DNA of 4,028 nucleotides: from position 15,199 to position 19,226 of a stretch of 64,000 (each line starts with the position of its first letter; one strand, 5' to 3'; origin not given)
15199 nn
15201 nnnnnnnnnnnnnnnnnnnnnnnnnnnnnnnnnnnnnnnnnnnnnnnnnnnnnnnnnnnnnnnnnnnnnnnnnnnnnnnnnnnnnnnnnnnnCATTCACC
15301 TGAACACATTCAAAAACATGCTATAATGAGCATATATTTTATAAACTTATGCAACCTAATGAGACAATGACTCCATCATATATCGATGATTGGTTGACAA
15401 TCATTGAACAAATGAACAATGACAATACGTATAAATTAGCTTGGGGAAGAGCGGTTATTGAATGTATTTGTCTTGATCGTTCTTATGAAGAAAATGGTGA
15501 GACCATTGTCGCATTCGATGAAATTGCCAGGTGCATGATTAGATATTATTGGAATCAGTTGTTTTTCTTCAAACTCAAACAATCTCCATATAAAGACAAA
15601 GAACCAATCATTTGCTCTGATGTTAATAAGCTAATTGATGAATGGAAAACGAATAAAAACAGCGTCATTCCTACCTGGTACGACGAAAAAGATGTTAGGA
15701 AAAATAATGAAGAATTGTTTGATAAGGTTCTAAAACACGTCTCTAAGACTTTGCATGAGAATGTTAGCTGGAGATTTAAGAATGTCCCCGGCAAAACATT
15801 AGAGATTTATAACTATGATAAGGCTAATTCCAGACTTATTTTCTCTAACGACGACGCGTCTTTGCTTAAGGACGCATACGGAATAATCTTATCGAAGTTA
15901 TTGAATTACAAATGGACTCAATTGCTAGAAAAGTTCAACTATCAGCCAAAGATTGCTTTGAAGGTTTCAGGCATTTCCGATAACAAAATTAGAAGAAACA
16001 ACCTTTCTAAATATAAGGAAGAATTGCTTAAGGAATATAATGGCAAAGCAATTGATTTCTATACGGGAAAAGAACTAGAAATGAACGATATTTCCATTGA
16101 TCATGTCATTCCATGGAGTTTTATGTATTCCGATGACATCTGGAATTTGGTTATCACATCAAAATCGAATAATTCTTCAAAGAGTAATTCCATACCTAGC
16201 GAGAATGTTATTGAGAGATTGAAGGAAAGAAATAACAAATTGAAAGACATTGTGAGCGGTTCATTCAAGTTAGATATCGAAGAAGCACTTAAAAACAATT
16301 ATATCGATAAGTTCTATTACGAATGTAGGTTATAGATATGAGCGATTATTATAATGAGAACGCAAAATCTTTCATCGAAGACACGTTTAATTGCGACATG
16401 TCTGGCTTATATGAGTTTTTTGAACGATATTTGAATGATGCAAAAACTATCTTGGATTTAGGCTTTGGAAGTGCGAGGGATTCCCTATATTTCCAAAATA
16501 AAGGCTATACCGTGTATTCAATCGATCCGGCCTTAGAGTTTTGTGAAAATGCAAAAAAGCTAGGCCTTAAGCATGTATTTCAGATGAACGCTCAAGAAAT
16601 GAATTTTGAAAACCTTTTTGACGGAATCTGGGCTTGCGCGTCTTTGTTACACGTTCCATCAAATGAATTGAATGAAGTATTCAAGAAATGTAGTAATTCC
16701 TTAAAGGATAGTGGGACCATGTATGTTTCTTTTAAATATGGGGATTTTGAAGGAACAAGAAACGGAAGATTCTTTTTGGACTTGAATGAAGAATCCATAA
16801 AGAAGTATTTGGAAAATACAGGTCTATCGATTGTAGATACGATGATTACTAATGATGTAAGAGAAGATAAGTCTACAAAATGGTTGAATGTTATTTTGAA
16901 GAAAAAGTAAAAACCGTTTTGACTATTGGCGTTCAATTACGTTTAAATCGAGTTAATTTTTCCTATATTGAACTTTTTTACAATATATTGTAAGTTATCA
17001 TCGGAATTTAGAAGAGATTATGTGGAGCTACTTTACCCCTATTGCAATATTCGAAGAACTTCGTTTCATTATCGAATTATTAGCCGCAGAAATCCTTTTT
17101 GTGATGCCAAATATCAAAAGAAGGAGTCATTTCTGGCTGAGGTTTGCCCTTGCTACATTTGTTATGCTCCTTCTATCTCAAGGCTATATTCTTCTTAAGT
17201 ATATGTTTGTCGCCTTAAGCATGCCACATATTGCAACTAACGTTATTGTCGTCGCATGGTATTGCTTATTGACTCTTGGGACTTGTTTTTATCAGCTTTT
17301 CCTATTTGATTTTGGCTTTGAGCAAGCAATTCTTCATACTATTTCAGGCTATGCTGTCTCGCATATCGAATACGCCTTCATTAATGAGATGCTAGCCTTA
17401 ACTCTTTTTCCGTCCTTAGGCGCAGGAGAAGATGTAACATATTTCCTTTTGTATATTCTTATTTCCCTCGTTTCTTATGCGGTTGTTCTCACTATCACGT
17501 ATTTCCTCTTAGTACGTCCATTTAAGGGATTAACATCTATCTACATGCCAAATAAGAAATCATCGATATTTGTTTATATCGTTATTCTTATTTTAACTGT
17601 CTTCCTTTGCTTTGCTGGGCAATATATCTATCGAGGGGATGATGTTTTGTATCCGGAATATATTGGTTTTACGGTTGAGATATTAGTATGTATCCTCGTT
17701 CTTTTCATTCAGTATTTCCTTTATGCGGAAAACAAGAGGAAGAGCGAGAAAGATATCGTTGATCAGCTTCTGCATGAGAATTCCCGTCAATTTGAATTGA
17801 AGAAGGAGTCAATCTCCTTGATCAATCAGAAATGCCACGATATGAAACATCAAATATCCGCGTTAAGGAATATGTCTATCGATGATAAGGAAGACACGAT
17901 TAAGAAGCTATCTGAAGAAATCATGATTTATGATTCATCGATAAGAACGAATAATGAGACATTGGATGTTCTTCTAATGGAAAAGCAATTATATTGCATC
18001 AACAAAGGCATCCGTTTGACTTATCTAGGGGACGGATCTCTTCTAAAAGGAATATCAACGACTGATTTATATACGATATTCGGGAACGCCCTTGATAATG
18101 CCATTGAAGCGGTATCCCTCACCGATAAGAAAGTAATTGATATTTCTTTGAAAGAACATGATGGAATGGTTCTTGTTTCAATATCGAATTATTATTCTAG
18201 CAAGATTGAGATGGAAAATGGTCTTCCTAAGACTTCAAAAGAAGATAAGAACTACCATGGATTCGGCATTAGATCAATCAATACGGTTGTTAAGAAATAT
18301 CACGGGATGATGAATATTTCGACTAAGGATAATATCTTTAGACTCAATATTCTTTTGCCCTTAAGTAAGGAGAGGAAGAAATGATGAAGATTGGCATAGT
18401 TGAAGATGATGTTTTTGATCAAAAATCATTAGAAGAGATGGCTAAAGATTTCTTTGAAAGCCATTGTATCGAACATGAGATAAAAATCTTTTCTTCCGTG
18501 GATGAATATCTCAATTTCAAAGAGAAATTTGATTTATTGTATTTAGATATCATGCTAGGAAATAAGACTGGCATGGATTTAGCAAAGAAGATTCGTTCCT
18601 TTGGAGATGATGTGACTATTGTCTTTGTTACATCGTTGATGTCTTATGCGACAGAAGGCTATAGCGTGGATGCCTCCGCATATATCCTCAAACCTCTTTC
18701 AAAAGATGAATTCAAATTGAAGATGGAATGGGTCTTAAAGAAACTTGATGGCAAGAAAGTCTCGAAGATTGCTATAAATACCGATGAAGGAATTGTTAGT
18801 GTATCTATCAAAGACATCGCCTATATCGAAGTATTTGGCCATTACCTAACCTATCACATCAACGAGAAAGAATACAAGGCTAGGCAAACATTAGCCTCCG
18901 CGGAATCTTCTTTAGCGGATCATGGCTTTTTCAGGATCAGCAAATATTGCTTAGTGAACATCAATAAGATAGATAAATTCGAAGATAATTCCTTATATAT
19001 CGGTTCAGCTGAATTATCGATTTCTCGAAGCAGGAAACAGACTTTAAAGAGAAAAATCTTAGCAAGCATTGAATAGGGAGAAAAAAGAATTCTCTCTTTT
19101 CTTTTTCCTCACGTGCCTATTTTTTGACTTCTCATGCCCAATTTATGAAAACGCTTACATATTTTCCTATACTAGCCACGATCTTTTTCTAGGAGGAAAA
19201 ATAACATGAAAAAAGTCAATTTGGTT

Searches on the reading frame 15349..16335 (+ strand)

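Call 27: search_protein_families(library=pfam, proteins=[window:15349-16335:+], max_evalue=0.001)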
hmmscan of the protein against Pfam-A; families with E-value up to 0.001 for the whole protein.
window:15349-16335:+ (328 aa): 1 family
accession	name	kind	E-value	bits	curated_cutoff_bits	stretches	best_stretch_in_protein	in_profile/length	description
PF13395.12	HNH_4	-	1.9e-13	50.6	22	1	236-283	1-53/54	HNH endonuclease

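Call 54: search_protein_families(library=padloc, proteins=[window:15349-16335:+], max_evalue=0.00001)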
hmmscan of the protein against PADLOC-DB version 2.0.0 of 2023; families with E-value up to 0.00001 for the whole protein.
window:15349-16335:+ (328 aa): 5 families
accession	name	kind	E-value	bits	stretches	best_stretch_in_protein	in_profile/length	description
PDLC01460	Cas9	-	8.4e-13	45.4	1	216-294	486-563/901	"CAS-II-A,CAS-II-B,CAS-II-C; effector__SPE"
PDLC01256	Cas9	-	1e-10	39.1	1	206-303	487-584/711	"CAS-II-A,CAS-II-B,CAS-II-C; effector__SPE"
PDLC00973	Cas9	-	2.1e-10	37.8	1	213-303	586-681/830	CRISPR subtype II RNA-guided endonuclease Cas9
PDLC00975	Cas9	-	3.7e-10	36.7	1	205-309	568-679/1120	Cas9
PDLC01580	Cas9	-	1.1e-08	31.7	1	221-300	810-892/1329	"CAS-II-A,CAS-II-B,CAS-II-C; effector__SPE"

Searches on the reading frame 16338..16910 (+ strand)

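Call 27: search_protein_families(library=pfam, proteins=[window:16338-16910:+], max_evalue=0.001)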
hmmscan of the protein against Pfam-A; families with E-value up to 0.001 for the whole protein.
window:16338-16910:+ (190 aa): 5 families
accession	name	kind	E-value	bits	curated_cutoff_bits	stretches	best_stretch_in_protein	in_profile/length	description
PF08241.18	Methyltransf_11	-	7.7e-12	46.1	21.2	1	39-129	1-94/95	Methyltransferase domain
PF13649.12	Methyltransf_25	-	4.6e-11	43.7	27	1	38-126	1-97/97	Methyltransferase domain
PF13489.12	Methyltransf_23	-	9.7e-07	29.1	27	1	21-131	9-117/164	Methyltransferase domain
PF08242.18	Methyltransf_12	-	2.7e-06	28.5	30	1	39-127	1-97/98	Methyltransferase domain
PF03848.20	TehB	-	7.2e-05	22.7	20.4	1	37-126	33-128/193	Tellurite resistance protein TehB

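Call 54: search_protein_families(library=padloc, proteins=[window:16338-16910:+], max_evalue=0.00001)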
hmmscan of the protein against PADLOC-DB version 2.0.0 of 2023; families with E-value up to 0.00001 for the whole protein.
window:16338-16910:+ (190 aa): 1 family
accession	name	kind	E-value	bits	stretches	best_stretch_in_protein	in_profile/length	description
PDLC04134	mad2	-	7e-13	46.2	1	32-161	289-416/492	mads_2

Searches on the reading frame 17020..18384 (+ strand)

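Call 27: search_protein_families(library=pfam, proteins=[window:17020-18384:+], max_evalue=0.001)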
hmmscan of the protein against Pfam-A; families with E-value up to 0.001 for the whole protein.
window:17020-18384:+ (454 aa): 2 families
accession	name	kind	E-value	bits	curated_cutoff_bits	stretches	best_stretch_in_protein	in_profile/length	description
PF14501.12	HATPase_c_5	-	4.7e-30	103.9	22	1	346-447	2-102/102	GHKL domain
PF02518.31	HATPase_c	-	0.00017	22.4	26.4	1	348-437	4-97/111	Histidine kinase-, DNA gyrase B-, and HSP90-like ATPase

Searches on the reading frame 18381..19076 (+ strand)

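Call 27: search_protein_families(library=pfam, proteins=[window:18381-19076:+], max_evalue=0.001)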
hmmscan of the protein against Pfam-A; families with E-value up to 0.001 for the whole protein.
window:18381-19076:+ (231 aa): 2 families
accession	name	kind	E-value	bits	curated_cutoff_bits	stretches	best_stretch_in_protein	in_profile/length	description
PF04397.21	LytTR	-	5.9e-18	65.3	22.6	1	137-226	2-97/98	LytTr DNA-binding domain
PF00072.30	Response_reg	-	1.6e-11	44.8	30.2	1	6-112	3-107/111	Response regulator receiver domain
